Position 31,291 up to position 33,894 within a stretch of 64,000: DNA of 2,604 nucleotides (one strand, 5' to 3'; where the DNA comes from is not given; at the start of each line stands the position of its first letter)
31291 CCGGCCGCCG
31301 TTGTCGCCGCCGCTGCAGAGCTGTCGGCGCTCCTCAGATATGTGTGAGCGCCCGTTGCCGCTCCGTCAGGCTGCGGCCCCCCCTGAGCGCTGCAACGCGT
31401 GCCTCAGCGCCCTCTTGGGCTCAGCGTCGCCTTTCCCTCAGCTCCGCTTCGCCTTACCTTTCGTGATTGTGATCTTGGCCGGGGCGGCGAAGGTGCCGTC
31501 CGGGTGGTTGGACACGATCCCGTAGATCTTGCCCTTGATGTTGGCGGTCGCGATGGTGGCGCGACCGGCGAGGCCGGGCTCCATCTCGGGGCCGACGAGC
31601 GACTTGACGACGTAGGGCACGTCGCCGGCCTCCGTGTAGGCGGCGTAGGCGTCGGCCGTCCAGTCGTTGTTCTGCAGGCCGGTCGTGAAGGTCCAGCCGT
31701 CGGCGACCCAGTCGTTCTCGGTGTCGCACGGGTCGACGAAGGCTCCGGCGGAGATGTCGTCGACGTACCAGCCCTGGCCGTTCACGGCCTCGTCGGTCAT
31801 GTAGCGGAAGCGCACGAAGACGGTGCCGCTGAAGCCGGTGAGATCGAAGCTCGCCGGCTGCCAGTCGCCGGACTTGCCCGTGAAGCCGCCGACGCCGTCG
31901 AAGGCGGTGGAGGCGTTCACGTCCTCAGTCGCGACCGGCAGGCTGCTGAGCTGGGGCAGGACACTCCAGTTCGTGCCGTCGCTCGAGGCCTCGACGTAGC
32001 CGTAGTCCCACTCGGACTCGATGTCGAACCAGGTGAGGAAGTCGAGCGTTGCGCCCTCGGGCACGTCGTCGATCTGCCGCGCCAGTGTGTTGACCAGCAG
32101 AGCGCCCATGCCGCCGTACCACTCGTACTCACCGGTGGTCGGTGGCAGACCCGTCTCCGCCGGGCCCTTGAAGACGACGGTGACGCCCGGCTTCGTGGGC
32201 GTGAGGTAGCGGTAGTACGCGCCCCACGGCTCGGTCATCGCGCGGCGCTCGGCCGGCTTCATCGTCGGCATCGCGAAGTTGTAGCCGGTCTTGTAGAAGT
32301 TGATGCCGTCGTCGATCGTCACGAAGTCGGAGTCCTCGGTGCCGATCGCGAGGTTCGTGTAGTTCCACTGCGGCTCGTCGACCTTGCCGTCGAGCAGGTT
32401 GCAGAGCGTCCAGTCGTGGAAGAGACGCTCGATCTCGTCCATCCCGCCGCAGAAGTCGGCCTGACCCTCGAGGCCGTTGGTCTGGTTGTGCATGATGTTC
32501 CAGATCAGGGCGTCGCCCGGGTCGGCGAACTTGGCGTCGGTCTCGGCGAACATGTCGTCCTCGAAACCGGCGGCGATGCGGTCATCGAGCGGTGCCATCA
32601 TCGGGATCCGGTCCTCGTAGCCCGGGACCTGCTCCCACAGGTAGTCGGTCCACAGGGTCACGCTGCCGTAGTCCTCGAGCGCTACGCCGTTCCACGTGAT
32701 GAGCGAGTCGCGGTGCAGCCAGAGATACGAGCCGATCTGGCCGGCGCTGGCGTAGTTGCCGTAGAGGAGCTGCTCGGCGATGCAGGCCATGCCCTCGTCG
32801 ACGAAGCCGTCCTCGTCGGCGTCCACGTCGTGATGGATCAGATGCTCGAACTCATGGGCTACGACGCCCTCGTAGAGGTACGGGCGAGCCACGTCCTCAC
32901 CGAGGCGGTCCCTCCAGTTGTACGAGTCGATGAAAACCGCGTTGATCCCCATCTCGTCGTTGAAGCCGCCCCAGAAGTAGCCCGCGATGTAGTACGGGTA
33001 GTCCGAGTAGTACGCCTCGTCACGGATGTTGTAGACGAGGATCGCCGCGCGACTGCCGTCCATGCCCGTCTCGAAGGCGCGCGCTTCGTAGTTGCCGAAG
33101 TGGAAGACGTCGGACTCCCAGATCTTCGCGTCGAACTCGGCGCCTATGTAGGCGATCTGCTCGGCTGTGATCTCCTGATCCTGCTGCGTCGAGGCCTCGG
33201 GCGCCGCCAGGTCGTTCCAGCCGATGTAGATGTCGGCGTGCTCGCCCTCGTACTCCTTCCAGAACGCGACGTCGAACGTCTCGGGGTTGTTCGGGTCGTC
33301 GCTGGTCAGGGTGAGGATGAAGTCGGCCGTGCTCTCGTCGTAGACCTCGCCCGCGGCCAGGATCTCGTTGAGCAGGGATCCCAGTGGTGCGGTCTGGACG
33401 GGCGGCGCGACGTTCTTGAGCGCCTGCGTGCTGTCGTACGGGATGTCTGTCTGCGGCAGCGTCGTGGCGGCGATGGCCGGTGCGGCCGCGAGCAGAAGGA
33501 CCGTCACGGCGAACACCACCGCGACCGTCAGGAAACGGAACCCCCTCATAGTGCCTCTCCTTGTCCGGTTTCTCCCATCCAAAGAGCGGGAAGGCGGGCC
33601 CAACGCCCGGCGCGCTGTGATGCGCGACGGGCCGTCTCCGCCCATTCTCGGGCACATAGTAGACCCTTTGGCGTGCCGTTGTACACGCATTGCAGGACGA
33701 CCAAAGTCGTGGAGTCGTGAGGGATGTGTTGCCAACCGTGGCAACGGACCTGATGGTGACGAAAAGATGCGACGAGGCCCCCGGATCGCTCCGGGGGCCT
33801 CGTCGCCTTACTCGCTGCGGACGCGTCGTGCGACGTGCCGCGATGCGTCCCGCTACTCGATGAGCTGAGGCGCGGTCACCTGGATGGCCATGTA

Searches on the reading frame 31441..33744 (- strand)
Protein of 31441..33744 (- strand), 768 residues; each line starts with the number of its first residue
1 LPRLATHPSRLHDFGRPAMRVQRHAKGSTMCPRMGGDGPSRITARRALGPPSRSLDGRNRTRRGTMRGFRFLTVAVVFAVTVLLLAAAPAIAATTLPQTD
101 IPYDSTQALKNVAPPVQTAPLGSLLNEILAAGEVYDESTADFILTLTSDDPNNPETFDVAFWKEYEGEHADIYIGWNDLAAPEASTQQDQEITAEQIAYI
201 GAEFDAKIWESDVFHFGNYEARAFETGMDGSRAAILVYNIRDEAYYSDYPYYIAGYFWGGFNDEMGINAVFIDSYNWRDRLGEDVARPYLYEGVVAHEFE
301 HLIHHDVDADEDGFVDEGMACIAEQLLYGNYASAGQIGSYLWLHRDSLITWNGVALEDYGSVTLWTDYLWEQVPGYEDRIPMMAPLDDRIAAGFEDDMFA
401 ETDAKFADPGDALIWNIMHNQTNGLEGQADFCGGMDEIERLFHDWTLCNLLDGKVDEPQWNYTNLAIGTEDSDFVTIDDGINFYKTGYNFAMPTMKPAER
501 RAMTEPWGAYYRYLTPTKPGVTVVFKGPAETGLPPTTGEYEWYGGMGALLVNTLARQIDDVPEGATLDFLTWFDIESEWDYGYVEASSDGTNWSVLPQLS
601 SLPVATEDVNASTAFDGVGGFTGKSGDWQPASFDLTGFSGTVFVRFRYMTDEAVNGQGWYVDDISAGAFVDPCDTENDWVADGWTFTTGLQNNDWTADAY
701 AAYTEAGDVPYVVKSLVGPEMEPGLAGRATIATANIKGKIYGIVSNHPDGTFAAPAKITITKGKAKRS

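Call 29: search_protein_families(library=pfam, proteins=[window:31441-33744:-], max_evalue=0.01)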
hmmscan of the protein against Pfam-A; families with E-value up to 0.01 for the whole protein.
window:31441-33744:- (768 aa): 1 family
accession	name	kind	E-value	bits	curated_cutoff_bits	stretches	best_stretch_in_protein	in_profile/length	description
PF20773.4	InhA-like_MAM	-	2e-22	80.1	26.9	1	530-685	29-187/191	Immune inhibitor A-like, MAM domain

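Call 30: search_protein_families(library=padloc, proteins=[window:31441-33744:-], max_evalue=0.01)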
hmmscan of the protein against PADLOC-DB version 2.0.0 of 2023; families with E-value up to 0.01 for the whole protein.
window:31441-33744:- (768 aa): 0 families
